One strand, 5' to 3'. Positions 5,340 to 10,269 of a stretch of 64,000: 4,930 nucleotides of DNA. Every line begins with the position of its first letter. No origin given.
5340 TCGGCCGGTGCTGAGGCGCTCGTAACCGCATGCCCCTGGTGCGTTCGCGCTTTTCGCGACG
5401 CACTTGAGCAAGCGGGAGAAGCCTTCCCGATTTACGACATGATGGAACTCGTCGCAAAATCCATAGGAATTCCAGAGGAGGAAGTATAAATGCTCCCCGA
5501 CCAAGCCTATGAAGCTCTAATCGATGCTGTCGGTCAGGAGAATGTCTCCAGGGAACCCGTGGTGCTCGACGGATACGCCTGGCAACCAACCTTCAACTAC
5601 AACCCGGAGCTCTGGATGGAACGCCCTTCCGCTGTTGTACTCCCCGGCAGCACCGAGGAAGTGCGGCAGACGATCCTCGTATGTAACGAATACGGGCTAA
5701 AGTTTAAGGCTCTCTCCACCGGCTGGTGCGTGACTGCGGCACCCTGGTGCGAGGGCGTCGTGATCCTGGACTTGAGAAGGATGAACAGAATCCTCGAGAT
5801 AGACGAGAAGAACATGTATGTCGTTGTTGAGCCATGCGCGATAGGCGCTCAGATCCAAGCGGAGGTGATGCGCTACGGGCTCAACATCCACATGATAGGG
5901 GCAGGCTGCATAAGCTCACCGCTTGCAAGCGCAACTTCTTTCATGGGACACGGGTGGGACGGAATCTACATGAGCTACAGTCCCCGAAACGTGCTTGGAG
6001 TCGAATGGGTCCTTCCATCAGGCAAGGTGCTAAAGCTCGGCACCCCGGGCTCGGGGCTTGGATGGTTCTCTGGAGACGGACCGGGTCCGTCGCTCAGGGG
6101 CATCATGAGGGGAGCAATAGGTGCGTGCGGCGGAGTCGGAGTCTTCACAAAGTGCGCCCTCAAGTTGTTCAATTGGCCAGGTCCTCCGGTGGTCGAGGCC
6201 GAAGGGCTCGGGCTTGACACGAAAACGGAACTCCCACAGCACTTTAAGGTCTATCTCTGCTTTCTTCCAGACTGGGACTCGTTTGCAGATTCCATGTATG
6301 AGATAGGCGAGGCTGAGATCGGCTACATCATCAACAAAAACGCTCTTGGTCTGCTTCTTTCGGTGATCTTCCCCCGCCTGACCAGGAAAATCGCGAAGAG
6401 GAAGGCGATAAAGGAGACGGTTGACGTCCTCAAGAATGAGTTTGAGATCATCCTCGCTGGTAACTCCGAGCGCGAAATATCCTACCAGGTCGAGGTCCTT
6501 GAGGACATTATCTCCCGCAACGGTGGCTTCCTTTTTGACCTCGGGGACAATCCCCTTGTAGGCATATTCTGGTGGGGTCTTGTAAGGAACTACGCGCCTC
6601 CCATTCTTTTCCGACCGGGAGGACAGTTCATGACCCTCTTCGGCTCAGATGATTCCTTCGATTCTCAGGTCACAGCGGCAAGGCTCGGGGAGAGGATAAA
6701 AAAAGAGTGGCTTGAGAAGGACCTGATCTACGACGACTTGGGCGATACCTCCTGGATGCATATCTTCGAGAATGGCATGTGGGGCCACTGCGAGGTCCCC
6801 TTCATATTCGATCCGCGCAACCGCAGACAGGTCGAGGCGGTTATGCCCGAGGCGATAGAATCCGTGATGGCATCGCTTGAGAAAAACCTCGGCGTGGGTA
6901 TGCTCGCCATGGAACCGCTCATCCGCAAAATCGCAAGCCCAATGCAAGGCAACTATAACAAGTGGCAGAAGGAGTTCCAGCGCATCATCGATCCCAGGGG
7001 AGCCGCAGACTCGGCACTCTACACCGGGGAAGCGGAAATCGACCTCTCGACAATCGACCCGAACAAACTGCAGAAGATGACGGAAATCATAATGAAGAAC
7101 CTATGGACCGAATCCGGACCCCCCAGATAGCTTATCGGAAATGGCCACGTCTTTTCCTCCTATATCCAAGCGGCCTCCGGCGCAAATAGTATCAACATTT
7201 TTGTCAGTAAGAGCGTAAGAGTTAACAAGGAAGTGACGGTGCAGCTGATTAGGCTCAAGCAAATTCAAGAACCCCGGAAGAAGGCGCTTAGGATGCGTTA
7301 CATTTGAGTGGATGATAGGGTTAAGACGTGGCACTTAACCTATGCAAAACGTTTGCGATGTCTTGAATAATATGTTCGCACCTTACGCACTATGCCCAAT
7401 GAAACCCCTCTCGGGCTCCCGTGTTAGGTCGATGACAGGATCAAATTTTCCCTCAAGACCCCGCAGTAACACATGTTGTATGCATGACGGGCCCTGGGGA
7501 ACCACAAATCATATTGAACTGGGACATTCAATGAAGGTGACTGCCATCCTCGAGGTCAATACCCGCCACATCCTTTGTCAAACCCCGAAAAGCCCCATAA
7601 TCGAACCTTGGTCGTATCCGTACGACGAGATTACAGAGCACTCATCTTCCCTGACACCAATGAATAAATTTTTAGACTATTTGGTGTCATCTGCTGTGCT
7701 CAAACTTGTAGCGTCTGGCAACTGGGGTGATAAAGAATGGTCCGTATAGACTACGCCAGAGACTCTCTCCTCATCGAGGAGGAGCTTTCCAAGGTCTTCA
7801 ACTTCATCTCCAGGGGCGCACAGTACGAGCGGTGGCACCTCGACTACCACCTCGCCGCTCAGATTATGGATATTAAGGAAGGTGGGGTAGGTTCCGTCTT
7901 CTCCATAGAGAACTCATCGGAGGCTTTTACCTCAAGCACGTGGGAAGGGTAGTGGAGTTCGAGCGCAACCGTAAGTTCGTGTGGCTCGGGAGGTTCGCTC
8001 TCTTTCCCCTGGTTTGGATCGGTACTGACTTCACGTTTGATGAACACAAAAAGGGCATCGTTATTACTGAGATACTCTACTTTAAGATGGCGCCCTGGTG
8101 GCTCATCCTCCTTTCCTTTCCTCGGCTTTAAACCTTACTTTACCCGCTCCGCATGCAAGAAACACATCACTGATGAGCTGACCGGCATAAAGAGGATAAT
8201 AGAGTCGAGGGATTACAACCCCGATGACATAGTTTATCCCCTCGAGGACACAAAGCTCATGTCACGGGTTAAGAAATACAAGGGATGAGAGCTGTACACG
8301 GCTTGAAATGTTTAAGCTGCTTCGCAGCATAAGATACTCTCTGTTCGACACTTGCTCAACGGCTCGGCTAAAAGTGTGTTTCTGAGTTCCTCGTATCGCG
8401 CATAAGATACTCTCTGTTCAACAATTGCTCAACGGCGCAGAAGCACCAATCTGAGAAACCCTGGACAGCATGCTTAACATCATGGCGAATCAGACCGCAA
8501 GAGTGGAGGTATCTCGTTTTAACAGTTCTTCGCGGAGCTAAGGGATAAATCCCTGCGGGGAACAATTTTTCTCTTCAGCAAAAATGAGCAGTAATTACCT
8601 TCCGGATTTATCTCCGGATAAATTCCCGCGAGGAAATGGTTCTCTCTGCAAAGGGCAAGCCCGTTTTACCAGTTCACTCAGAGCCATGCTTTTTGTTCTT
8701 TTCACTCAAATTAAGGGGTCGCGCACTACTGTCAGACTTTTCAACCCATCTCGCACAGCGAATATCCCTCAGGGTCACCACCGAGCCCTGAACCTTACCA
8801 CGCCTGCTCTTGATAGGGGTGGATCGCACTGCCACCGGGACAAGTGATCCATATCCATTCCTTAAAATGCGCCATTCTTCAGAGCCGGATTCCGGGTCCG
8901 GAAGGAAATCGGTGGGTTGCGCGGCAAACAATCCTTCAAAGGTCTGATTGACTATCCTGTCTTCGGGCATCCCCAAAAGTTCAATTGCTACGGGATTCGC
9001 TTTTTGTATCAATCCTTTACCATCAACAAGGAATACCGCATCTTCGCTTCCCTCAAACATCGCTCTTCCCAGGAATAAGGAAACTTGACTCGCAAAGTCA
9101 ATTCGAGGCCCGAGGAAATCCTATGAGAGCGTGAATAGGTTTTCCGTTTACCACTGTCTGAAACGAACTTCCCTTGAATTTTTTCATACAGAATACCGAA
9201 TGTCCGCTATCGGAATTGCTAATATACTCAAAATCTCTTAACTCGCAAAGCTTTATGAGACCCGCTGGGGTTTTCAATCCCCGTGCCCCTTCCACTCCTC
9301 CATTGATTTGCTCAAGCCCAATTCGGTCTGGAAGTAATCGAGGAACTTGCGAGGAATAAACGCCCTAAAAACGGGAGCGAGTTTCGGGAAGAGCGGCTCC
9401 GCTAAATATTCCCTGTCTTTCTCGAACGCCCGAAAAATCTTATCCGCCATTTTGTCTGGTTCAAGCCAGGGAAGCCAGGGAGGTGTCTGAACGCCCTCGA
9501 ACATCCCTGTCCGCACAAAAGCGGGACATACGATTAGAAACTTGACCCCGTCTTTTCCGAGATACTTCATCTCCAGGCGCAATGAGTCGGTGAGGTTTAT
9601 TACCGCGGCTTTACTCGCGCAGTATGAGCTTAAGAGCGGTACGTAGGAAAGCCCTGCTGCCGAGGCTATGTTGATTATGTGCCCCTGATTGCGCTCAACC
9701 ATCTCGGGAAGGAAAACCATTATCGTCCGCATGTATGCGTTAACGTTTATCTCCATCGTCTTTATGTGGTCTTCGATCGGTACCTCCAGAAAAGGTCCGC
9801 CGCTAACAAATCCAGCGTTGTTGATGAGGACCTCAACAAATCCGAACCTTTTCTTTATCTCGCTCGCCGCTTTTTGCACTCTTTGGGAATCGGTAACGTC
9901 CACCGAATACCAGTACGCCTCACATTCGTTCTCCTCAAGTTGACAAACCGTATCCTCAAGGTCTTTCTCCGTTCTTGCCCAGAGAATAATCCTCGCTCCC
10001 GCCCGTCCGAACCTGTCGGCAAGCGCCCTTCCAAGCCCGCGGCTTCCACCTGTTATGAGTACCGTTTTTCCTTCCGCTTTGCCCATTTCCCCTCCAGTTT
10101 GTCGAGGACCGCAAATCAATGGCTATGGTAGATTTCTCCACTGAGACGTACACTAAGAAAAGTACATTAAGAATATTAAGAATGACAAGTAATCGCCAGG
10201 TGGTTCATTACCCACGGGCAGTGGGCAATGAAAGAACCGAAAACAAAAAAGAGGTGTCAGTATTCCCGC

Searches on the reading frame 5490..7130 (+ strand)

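Call 72: search_protein_families(library=pfam, proteins=[window:5490-7130:+], max_evalue=0.00001)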
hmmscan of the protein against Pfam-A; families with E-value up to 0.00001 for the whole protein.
window:5490-7130:+ (546 aa): 1 family
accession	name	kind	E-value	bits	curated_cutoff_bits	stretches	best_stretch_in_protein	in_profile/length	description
PF01565.28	FAD_binding_4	-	5.3e-22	78.5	26.4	1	46-184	1-139/139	FAD binding domain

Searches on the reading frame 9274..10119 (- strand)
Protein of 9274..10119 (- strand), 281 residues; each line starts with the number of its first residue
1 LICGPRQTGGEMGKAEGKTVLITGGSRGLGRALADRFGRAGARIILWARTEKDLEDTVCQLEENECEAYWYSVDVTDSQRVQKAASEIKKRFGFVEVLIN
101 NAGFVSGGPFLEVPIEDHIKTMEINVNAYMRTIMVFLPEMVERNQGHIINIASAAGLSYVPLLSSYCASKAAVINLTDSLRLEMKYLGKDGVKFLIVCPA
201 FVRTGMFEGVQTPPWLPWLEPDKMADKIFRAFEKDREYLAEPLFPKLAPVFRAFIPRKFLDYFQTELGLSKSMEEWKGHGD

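Call 73: search_protein_families(library=pfam, proteins=[window:9274-10119:-], max_evalue=0.00001)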
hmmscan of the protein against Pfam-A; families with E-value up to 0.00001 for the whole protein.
window:9274-10119:- (281 aa): 3 families
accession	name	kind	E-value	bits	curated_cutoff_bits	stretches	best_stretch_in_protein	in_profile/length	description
PF00106.31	adh_short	-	3.6e-54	183.7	26.6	1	18-210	1-190/195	short chain dehydrogenase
PF13561.12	adh_short_C2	-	3.6e-35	122.1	27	1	27-212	6-186/236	Enoyl-(Acyl carrier protein) reductase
PF08659.16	KR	-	3.6e-15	56.8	22.6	1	19-172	2-155/180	KR domain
